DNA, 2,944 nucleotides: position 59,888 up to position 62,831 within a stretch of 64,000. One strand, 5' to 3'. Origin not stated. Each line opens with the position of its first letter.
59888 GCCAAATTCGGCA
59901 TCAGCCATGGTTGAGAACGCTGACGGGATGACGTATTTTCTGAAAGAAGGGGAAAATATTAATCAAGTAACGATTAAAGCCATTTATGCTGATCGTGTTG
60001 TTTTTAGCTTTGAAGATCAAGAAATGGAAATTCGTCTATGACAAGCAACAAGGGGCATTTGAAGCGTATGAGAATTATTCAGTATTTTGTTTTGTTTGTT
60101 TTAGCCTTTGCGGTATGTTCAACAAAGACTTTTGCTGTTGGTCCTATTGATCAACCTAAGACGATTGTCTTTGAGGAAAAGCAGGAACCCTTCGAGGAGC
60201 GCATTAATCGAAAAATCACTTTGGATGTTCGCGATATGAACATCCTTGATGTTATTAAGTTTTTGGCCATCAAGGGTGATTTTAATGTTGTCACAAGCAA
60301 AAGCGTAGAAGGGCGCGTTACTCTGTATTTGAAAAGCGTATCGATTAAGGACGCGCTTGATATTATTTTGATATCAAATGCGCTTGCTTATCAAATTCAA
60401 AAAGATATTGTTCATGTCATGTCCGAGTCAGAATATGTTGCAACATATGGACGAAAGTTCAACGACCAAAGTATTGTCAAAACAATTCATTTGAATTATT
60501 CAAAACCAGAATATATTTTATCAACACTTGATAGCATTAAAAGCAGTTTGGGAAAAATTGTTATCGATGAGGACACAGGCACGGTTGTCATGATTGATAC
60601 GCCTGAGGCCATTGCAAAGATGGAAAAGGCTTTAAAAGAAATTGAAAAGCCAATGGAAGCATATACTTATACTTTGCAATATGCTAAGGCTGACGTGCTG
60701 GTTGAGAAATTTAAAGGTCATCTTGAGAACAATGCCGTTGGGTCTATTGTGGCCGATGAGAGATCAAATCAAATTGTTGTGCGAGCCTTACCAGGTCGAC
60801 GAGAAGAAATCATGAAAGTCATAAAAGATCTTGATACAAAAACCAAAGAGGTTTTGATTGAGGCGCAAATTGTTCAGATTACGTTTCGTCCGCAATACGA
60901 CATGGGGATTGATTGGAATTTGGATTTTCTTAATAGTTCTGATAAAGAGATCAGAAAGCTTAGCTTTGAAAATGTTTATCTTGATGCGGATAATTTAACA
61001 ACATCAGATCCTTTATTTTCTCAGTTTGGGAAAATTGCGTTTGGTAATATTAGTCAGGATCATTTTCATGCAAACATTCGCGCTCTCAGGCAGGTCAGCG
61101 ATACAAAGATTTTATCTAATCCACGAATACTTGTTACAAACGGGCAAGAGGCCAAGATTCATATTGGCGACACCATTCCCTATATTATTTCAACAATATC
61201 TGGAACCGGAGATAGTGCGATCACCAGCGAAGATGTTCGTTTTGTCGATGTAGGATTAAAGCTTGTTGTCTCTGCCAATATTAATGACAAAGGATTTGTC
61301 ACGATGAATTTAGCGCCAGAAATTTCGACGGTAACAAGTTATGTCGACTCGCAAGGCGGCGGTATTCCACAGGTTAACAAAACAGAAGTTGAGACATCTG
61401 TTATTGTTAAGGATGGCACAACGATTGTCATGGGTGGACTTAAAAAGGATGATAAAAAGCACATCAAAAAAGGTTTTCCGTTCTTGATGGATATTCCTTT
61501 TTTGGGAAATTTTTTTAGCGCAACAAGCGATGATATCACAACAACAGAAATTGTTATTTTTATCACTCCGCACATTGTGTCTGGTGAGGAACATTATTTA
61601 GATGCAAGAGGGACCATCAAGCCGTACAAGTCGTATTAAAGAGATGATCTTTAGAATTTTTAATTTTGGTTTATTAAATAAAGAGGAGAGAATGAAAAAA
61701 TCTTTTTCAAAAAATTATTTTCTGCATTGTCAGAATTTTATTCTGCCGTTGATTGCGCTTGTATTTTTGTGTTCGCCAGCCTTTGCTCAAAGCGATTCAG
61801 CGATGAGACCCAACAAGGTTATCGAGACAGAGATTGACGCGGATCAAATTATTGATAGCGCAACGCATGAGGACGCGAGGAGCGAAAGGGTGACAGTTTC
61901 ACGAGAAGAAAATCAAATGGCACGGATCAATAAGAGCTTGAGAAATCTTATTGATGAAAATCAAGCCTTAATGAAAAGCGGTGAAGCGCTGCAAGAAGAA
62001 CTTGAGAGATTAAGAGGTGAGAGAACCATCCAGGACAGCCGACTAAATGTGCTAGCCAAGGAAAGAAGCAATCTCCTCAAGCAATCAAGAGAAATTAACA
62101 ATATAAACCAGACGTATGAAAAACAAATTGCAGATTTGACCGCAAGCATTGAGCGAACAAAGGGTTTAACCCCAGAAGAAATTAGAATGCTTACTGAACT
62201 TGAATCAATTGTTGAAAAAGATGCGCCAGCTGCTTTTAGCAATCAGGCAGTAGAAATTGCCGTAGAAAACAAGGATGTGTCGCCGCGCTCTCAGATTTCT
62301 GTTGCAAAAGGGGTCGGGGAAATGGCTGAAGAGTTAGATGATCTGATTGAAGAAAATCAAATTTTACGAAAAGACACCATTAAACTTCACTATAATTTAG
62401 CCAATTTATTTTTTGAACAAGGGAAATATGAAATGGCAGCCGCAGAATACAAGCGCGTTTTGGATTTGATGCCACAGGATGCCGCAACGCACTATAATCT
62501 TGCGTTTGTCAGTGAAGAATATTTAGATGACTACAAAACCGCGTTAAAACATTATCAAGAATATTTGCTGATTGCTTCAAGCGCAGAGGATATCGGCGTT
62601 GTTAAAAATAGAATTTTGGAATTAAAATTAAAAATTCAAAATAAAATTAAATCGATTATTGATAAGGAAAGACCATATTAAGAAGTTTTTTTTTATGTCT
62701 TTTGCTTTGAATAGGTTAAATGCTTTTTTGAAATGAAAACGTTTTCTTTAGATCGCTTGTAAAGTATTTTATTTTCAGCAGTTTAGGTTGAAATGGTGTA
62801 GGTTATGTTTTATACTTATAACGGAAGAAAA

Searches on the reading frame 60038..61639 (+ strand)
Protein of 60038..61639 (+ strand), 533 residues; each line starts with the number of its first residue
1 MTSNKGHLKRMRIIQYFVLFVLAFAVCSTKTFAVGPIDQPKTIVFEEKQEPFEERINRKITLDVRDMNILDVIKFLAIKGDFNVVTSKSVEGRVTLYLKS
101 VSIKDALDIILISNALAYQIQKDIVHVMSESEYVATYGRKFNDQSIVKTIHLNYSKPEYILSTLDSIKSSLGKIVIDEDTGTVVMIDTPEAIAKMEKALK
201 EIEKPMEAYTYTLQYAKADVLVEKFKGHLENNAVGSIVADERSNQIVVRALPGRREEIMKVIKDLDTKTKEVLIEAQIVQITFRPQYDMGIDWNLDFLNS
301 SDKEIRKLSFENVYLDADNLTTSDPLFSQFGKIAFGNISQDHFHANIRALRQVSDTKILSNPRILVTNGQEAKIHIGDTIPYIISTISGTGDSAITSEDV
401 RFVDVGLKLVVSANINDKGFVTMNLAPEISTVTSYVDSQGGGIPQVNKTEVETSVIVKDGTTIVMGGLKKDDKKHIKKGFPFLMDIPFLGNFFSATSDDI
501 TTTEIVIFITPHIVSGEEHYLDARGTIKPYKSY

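Call 65: search_protein_families(library=pfam, proteins=[window:60038-61639:+], max_evalue=0.001)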
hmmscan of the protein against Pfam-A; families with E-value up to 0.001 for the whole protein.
window:60038-61639:+ (533 aa): 3 families
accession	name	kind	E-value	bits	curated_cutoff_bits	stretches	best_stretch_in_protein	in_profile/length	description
PF00263.26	Secretin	-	1.1e-46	159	27.5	1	349-514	1-168/169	Bacterial type II and III secretion system protein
PF03958.22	Secretin_N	-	2.4e-23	82.6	28.2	2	147-206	1-67/69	Bacterial type II/III secretion system short domain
PF07660.19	STN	-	2.9e-06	27.4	28.4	1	83-124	2-46/52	Secretin and TonB N terminus short domain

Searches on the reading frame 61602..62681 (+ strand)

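Call 65: search_protein_families(library=pfam, proteins=[window:61602-62681:+], max_evalue=0.001)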
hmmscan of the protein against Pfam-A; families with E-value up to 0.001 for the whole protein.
window:61602-62681:+ (359 aa): 7 families
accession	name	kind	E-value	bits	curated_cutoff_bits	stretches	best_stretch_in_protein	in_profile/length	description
PF13414.12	TPR_11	-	2.5e-10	40.3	26.8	1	268-303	2-37/42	TPR repeat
PF00515.34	TPR_1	-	8.6e-08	32.1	27.8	1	261-293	2-34/34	Tetratricopeptide repeat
PF07719.23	TPR_2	-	8.9e-08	32.1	27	1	261-293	2-34/34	Tetratricopeptide repeat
PF13424.12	TPR_12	-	1.2e-06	29.1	30.1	0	258-291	43-76/77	Tetratricopeptide repeat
PF11932.13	DUF3450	-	7.4e-05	22.6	32.6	1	109-210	14-119/241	Protein of unknown function (DUF3450)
PF14662.11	KASH_CCD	-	9e-05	23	43.3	1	95-200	72-177/191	Coiled-coil region of CCDC155 or KASH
PF13371.12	TPR_9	-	0.00047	20.6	35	0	268-338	3-72/73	Tetratricopeptide repeat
